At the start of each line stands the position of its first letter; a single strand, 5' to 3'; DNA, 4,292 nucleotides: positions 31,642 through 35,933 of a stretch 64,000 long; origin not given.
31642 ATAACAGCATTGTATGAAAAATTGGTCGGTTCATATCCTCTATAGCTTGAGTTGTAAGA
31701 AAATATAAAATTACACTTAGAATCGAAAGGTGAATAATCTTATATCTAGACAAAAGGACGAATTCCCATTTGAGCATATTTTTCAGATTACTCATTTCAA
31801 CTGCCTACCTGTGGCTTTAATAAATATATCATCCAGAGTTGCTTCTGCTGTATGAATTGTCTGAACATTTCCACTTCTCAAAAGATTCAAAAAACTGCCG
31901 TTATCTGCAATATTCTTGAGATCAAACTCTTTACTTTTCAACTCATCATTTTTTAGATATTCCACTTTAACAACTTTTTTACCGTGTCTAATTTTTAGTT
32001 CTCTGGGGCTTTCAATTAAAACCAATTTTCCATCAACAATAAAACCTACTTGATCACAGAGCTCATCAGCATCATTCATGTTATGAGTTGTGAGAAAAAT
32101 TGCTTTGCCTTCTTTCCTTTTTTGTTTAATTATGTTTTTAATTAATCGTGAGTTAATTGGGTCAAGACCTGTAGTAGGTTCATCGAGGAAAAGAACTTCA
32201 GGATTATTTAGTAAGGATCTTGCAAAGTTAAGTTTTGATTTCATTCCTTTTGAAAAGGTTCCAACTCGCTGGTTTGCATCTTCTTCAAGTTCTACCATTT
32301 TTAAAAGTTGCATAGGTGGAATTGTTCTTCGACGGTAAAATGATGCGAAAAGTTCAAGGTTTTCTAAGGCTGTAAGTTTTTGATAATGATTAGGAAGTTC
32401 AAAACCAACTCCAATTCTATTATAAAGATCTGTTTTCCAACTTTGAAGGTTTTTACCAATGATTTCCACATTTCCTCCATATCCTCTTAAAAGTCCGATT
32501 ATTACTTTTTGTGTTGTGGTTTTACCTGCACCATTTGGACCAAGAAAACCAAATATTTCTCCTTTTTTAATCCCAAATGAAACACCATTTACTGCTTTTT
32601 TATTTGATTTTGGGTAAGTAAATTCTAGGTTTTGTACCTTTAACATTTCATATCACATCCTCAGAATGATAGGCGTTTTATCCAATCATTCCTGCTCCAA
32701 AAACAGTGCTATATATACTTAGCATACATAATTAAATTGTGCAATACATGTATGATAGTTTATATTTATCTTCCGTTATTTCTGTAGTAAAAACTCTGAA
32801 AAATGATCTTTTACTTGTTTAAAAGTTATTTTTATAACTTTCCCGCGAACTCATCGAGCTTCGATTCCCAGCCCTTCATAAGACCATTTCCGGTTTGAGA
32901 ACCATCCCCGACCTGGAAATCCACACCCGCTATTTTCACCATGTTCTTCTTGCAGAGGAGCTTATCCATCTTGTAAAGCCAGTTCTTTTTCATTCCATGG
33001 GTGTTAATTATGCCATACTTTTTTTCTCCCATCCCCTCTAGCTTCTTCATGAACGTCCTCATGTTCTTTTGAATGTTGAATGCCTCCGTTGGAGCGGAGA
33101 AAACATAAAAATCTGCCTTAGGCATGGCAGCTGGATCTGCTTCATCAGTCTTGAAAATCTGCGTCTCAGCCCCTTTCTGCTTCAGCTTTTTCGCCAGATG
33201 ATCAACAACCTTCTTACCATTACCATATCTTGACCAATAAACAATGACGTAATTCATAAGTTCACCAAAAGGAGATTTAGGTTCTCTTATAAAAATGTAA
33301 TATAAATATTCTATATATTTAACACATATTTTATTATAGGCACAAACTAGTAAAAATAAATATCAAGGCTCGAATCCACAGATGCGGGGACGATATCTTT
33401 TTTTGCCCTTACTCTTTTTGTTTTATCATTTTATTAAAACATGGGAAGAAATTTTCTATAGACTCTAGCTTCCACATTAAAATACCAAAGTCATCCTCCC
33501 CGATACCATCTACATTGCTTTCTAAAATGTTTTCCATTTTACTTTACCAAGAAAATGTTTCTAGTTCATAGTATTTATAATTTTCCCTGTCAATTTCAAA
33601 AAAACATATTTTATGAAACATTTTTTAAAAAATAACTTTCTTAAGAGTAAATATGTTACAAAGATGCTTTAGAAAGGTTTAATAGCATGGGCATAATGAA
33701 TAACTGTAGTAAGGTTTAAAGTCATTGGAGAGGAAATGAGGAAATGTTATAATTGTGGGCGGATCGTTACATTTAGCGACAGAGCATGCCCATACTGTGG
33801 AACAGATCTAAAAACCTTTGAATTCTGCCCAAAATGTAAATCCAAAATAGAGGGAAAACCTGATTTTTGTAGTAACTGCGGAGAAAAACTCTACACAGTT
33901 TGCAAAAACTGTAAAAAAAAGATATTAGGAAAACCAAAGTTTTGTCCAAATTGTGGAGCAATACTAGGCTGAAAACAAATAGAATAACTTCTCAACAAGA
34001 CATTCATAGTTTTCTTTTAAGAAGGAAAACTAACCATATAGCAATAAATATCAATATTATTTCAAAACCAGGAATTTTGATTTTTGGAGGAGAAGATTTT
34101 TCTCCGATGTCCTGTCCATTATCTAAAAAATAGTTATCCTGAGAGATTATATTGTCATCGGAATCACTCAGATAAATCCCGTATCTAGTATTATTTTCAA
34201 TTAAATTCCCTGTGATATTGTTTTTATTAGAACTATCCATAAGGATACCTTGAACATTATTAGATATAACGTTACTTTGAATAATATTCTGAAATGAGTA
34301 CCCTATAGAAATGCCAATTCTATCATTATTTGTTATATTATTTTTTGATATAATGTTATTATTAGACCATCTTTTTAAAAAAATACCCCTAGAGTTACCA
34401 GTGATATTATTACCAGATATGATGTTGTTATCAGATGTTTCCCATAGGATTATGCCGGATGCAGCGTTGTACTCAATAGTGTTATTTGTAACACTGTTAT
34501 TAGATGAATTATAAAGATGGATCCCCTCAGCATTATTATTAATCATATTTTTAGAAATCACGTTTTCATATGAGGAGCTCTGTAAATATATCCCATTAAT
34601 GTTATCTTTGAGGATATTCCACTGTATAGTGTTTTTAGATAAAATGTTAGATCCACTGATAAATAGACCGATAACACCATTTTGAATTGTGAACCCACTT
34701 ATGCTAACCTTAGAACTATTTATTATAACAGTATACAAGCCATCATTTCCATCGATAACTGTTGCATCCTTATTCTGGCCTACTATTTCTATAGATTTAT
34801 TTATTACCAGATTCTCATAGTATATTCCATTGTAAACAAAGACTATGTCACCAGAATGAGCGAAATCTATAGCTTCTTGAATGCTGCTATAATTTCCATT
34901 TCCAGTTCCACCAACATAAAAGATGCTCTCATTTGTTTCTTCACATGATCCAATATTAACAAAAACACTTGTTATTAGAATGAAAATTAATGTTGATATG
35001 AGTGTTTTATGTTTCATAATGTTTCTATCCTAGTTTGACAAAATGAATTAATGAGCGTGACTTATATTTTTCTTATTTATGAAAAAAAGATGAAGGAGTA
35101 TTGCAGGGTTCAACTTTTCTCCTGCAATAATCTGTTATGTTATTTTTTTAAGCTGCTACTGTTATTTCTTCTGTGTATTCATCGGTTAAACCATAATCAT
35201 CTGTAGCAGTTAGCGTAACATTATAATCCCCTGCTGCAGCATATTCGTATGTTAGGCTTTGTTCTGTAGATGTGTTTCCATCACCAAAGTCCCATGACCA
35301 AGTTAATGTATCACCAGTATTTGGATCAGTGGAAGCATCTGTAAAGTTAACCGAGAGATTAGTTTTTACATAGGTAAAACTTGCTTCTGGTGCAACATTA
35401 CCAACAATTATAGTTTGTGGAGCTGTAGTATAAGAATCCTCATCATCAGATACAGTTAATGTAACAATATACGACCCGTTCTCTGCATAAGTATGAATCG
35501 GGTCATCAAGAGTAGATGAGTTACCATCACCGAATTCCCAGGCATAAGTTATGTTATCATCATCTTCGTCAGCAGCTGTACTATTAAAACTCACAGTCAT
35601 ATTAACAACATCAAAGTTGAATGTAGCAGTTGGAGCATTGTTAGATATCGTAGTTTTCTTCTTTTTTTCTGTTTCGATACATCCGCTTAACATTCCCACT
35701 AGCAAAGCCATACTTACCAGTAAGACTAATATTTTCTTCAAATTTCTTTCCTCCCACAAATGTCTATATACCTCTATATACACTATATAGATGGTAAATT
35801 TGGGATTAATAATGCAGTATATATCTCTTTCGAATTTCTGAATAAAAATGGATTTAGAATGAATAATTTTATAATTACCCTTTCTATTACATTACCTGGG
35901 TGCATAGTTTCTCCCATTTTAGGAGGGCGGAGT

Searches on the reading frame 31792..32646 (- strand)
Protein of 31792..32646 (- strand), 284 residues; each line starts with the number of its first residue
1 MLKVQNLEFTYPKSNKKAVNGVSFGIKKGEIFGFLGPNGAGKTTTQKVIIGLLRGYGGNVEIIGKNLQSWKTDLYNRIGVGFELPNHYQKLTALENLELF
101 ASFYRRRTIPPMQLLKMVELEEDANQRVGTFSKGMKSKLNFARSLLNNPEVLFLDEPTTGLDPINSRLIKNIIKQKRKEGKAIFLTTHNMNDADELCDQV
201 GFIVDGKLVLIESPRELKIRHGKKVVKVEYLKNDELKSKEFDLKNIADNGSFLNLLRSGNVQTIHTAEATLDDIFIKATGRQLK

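Call 43: search_protein_families(library=pfam, proteins=[window:31792-32646:-], max_evalue=0.001)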
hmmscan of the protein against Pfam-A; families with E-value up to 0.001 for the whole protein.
window:31792-32646:- (284 aa): 3 families
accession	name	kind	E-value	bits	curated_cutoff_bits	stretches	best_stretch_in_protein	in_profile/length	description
PF00005.33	ABC_tran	-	1e-27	97.8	25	1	20-159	2-137/137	ABC transporter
PF13304.12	AAA_21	-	2.6e-13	51.1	27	1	71-190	159-300/304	AAA domain, putative AbiEii toxin, Type IV TA system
PF13732.12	DrrA1-3_C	-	0.00047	21.3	27.4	0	223-278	28-80/81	ATP-binding protein DrrA1-3-like, C-terminal domain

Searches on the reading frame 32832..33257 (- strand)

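Call 43: search_protein_families(library=pfam, proteins=[window:32832-33257:-], max_evalue=0.001)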
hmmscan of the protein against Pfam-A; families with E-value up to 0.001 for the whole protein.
window:32832-33257:- (141 aa): 3 families
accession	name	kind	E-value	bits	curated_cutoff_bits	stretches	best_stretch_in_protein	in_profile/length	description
PF00258.30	Flavodoxin_1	-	1.6e-07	32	25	1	5-136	1-111/143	Flavodoxin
PF12724.12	Flavodoxin_5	-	8.9e-07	29.8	27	1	4-84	1-81/145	Flavodoxin domain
PF12641.12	Flavodoxin_3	-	5.2e-06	26.8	27.5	1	5-98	2-88/160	Flavodoxin domain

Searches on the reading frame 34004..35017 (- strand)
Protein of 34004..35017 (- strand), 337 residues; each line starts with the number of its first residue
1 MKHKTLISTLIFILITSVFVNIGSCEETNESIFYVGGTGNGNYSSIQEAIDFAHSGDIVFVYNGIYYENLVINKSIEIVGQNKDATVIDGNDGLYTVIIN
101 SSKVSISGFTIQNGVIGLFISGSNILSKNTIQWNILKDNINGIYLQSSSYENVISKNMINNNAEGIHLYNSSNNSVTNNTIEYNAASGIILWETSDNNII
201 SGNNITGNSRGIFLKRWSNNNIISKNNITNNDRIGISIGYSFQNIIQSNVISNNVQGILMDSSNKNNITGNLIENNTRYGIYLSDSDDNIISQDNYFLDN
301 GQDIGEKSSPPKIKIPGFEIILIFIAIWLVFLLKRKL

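Call 43: search_protein_families(library=pfam, proteins=[window:34004-35017:-], max_evalue=0.001)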
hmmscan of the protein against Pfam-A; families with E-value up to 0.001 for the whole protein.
window:34004-35017:- (337 aa): 4 families
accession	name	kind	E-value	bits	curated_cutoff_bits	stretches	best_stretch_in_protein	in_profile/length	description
PF05048.19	NosD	-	1.9e-34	119.4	23.6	2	188-308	62-180/212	Periplasmic copper-binding protein (NosD)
PF13229.12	Beta_helix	-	1.7e-26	93.2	25.9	2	195-295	54-156/158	Right handed beta helix region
PF12708.12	Pect-lyase_RHGA_epim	-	0.0005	20.4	27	1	44-258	19-212/213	Rhamnogalacturonase A/epimerase, pectate lyase-like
PF07602.17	DUF1565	-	0.00065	19.5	20.3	0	92-189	95-202/257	Protein of unknown function (DUF1565)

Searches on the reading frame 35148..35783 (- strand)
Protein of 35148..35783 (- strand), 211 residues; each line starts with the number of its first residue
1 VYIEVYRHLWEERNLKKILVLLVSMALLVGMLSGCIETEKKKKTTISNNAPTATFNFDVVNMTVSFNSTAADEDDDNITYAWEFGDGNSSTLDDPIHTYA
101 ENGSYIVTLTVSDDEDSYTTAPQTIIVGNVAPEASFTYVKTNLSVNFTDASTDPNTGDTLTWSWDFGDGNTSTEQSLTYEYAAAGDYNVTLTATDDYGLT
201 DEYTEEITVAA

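Call 73: search_protein_families(library=pfam, proteins=[window:35148-35783:-], max_evalue=0.00001)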
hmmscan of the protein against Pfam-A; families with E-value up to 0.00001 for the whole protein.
window:35148-35783:- (211 aa): 3 families
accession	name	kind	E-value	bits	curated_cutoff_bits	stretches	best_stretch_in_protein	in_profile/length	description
PF18911.6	PKD_4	-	9.2e-38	128.6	27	2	129-209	1-83/85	PKD domain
PF00801.26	PKD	-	8.2e-30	103.1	23.5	2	134-201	6-73/80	PKD domain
PF22352.2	K319L-like_PKD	-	3.1e-06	27.5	27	0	62-127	12-84/84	K319L-like, PKD domain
